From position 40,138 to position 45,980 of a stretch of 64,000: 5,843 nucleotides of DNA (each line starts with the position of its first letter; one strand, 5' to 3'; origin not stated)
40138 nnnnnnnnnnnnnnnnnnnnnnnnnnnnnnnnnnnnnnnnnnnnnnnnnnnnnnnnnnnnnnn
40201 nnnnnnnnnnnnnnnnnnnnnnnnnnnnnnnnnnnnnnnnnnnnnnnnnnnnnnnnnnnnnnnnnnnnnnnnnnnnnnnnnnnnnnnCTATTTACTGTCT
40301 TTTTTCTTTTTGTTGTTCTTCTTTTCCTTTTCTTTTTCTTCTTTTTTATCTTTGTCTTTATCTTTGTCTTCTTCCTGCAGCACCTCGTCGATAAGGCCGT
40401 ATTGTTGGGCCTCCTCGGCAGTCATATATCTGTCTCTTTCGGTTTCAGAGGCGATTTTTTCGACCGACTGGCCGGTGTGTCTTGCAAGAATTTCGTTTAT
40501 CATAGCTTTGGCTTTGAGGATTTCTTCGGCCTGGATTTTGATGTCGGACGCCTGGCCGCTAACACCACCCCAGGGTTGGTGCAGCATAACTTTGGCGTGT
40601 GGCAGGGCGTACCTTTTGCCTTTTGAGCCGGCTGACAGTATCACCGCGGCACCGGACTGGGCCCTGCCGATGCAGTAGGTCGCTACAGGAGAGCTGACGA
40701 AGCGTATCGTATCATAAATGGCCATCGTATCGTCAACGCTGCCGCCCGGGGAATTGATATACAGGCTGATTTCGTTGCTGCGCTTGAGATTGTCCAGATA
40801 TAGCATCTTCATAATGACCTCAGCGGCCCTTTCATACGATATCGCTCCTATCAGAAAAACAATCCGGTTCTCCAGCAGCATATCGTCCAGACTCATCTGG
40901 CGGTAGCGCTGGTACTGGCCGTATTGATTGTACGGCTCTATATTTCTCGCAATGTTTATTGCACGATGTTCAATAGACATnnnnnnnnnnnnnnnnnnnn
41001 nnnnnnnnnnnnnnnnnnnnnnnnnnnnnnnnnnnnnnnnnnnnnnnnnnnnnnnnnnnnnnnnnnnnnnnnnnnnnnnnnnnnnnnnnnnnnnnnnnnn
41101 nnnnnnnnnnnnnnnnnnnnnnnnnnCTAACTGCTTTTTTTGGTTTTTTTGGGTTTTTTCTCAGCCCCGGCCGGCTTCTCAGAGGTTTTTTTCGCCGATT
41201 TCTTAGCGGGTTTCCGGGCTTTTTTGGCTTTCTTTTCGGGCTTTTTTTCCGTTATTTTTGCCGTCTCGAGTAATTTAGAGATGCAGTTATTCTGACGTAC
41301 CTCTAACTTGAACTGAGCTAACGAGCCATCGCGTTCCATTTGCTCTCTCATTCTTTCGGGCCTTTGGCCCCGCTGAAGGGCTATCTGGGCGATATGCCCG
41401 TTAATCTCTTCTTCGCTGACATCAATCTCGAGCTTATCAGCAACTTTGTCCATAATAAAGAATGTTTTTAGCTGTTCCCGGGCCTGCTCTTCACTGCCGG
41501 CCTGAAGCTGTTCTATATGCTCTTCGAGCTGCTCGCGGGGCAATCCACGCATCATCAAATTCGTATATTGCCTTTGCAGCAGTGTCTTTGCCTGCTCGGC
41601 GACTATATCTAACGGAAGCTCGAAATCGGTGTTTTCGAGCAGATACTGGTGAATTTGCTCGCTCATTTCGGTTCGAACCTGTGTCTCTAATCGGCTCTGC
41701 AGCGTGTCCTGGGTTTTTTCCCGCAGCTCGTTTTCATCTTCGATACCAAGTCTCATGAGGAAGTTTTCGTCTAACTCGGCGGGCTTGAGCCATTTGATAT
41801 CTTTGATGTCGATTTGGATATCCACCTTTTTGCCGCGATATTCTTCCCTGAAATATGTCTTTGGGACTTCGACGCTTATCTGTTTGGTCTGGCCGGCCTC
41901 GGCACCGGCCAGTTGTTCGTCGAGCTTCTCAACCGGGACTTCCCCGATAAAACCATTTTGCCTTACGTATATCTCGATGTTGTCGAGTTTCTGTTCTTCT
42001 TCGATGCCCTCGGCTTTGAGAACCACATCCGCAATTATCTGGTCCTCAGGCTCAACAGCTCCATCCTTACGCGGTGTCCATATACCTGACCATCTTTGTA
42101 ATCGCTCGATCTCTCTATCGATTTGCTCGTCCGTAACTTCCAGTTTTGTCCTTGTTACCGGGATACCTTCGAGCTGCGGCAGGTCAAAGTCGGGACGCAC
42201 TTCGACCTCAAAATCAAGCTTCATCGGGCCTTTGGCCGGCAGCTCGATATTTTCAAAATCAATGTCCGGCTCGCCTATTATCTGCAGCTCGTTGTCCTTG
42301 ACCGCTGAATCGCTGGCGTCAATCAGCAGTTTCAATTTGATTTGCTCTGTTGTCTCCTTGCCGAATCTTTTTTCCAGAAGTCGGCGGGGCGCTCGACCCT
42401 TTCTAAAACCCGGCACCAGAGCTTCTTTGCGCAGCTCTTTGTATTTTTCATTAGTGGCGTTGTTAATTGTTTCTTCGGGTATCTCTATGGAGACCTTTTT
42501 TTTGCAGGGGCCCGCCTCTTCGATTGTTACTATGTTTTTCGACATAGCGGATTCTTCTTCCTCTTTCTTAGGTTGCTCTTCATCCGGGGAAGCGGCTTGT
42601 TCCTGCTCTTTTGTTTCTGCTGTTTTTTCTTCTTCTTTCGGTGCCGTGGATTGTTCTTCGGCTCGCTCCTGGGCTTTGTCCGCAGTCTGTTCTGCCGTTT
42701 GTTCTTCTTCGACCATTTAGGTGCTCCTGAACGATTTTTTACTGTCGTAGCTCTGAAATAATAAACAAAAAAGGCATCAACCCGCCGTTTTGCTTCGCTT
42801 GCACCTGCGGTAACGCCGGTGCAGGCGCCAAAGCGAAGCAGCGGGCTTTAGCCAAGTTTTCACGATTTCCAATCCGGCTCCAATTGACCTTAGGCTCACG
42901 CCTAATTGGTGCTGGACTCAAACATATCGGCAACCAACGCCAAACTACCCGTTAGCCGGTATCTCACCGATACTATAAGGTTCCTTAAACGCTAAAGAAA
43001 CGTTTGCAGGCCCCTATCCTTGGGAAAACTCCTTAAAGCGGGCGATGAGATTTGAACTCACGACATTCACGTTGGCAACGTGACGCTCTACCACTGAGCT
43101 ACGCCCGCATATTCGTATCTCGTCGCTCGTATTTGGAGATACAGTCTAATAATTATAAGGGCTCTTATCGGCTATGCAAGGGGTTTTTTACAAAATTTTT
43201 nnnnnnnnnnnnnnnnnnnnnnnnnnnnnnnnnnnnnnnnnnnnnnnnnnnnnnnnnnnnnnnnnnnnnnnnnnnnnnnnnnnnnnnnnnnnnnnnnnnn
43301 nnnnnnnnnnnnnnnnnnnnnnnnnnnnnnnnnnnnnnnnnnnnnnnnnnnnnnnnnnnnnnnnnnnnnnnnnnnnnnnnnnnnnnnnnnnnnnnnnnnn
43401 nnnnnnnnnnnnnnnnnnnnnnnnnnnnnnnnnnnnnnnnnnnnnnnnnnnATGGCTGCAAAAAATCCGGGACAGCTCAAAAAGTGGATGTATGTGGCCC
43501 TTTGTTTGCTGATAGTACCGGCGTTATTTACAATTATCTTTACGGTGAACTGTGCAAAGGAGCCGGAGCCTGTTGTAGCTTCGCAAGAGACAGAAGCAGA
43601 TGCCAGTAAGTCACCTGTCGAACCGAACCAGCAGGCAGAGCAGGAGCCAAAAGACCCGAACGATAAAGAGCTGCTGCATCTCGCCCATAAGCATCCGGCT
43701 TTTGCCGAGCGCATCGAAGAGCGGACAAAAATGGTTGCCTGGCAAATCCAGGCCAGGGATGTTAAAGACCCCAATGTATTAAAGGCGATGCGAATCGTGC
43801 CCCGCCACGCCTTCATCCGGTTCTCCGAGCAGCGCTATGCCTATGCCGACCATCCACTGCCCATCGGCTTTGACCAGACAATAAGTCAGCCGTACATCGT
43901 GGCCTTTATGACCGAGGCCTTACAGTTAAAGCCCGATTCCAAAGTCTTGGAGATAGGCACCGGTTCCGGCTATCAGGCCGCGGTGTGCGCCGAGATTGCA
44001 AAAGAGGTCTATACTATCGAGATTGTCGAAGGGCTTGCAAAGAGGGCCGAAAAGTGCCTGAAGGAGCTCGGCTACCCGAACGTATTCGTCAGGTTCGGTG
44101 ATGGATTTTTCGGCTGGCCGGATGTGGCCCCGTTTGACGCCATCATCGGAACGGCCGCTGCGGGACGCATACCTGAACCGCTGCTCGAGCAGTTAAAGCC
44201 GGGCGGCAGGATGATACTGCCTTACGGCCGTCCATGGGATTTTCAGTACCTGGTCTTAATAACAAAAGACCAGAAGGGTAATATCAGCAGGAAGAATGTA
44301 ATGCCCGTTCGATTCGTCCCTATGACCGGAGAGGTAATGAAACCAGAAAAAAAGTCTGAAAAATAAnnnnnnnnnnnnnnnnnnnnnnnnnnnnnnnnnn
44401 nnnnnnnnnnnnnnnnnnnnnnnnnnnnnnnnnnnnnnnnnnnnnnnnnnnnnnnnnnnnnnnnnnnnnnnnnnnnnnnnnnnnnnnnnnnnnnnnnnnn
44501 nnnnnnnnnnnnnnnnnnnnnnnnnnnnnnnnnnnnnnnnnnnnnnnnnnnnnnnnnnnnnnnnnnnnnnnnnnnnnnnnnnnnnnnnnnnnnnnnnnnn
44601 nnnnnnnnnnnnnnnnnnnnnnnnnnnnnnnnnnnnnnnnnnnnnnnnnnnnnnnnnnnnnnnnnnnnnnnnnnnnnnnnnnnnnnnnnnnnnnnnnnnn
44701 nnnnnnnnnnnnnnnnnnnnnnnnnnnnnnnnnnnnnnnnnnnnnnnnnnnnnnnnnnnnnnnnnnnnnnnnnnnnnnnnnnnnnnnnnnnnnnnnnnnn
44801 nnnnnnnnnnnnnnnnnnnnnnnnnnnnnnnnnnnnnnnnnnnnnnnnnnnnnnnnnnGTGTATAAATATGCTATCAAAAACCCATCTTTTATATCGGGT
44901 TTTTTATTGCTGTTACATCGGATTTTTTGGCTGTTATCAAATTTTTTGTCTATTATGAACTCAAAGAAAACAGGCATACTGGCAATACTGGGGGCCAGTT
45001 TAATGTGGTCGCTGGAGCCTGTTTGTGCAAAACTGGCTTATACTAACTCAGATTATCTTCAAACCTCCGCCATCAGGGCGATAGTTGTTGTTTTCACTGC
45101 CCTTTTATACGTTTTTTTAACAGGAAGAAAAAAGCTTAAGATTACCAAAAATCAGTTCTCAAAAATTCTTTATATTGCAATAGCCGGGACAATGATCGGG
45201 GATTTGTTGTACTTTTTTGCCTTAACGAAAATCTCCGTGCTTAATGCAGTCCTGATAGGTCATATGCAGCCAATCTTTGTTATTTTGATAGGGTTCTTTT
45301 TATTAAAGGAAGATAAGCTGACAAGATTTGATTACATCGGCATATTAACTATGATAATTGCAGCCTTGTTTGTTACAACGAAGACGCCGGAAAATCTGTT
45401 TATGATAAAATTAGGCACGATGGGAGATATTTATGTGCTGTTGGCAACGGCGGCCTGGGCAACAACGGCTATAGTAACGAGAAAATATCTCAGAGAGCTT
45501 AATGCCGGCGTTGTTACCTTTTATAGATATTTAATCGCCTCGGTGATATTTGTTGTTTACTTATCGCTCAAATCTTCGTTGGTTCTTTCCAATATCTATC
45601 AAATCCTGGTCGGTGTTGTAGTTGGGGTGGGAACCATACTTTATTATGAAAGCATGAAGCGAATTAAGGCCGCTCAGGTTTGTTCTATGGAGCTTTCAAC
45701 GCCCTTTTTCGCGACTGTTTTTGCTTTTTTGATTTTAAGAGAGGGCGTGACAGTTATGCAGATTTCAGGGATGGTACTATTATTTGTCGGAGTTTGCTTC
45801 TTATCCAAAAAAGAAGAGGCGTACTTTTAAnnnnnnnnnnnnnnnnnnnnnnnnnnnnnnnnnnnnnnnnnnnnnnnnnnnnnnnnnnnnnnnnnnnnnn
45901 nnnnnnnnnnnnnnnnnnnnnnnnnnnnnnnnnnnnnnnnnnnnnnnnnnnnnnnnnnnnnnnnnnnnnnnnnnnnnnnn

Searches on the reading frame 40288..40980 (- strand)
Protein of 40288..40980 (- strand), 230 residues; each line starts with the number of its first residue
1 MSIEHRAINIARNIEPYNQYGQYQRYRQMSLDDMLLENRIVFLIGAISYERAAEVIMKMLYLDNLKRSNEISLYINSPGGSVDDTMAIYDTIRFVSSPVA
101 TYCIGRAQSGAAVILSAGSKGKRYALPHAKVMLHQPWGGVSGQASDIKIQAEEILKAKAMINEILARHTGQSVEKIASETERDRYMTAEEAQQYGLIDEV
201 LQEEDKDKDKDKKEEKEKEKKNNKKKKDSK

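Call 18: search_protein_families(library=pfam, proteins=[window:40288-40980:-], max_evalue=0.00001)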
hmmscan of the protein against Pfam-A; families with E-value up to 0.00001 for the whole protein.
window:40288-40980:- (230 aa): 1 family
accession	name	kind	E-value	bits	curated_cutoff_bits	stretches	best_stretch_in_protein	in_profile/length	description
PF00574.28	CLP_protease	-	5.5e-71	238.6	20.2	1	29-203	7-181/182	Clp protease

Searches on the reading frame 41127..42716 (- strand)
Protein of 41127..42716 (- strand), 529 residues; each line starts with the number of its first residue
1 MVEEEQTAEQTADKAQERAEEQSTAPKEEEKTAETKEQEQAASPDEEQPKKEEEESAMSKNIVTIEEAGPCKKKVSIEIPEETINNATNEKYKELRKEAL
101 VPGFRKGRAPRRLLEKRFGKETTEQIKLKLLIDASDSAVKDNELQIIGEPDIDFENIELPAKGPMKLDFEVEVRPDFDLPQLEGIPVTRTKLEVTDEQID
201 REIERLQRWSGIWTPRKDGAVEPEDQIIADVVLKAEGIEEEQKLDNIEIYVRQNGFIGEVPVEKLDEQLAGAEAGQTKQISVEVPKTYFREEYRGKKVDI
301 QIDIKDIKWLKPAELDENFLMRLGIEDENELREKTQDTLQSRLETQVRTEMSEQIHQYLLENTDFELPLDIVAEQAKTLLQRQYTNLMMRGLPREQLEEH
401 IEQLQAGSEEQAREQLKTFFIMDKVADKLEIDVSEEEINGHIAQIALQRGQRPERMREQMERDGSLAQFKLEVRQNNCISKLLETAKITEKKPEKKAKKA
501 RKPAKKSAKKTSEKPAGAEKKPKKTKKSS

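Call 18: search_protein_families(library=pfam, proteins=[window:41127-42716:-], max_evalue=0.00001)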
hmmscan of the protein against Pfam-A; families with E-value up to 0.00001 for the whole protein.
window:41127-42716:- (529 aa): 2 families
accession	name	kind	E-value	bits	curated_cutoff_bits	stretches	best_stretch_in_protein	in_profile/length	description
PF05697.18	Trigger_N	-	3.7e-36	125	22.2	1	63-206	3-144/144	Bacterial trigger factor protein (TF)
PF05698.19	Trigger_C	-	1.6e-22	80.7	22.7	1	330-484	4-162/162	Bacterial trigger factor protein (TF) C-terminus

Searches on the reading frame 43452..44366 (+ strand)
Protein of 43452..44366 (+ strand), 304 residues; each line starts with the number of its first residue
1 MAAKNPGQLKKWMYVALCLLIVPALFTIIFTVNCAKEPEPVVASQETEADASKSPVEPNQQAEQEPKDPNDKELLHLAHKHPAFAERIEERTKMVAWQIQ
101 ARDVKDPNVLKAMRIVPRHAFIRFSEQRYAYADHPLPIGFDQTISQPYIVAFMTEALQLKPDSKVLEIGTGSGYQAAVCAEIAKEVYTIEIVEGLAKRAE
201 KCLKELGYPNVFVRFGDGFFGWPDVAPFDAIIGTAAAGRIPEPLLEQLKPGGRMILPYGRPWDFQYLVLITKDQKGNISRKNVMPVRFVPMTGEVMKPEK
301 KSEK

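Call 20: search_protein_families(library=pfam, proteins=[window:43452-44366:+], max_evalue=0.00001)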
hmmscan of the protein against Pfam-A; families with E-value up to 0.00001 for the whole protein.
window:43452-44366:+ (304 aa): 2 families
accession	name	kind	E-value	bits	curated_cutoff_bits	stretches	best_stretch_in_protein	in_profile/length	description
PF01135.25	PCMT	-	1e-62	212.1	20.3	1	92-294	4-208/210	Protein-L-isoaspartate(D-aspartate) O-methyltransferase (PCMT)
PF00398.26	RrnaAD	-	1.7e-06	27.7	24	1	154-211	23-78/263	Ribosomal RNA adenine dimethylase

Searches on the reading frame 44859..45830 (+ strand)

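Call 20: search_protein_families(library=pfam, proteins=[window:44859-45830:+], max_evalue=0.00001)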
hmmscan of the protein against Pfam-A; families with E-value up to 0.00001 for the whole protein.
window:44859-45830:+ (323 aa): 1 family
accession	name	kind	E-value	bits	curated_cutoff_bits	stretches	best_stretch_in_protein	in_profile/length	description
PF00892.27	EamA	-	1.5e-44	152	28.2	2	38-173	2-134/135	EamA-like transporter family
